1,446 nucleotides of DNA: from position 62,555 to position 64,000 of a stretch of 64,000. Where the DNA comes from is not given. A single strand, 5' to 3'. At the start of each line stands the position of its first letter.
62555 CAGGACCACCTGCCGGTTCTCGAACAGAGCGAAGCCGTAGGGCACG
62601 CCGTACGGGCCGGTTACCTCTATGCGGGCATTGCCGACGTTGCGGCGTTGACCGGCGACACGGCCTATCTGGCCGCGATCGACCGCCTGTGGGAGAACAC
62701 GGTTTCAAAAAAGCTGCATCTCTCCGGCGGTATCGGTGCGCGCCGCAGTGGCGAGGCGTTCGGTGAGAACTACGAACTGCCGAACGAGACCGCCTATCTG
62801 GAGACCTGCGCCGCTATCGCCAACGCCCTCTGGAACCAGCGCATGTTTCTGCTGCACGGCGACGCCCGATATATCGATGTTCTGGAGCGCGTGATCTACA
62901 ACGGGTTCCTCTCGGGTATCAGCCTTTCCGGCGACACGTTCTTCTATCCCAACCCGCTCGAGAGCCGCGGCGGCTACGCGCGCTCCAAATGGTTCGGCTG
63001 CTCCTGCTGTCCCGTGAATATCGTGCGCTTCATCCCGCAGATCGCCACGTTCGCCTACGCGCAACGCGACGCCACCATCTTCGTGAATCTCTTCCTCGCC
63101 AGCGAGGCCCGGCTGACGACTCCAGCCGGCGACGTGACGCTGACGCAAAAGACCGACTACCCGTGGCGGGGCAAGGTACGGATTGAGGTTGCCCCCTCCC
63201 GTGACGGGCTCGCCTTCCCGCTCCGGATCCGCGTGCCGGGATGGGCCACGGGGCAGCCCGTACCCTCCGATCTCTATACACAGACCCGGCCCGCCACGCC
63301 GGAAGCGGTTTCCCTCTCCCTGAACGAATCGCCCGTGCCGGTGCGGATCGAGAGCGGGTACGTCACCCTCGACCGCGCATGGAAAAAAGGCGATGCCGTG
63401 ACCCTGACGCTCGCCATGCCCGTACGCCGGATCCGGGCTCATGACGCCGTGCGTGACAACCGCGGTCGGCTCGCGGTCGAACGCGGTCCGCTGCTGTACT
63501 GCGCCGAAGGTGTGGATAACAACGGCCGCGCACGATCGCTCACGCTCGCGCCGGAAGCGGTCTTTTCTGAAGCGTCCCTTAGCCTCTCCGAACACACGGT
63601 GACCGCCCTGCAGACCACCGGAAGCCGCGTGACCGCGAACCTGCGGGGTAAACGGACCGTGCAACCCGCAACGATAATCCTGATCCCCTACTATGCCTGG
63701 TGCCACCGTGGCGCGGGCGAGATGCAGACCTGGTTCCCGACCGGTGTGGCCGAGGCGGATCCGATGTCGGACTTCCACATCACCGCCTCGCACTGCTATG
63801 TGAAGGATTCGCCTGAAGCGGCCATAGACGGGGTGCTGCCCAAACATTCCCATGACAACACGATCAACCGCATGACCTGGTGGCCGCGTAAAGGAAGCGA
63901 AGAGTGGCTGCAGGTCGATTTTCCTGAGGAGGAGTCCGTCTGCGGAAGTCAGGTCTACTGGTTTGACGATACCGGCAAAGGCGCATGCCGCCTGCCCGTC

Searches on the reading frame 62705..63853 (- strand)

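Call 52: search_protein_families(library=pfam, proteins=[window:62705-63853:-], max_evalue=0.1)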
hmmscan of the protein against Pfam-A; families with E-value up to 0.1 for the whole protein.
window:62705-63853:- (382 aa): 1 family
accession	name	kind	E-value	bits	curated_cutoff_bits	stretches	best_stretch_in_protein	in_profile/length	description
PF01627.28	Hpt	-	0.091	13.4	24.6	0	263-315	20-69/84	Hpt domain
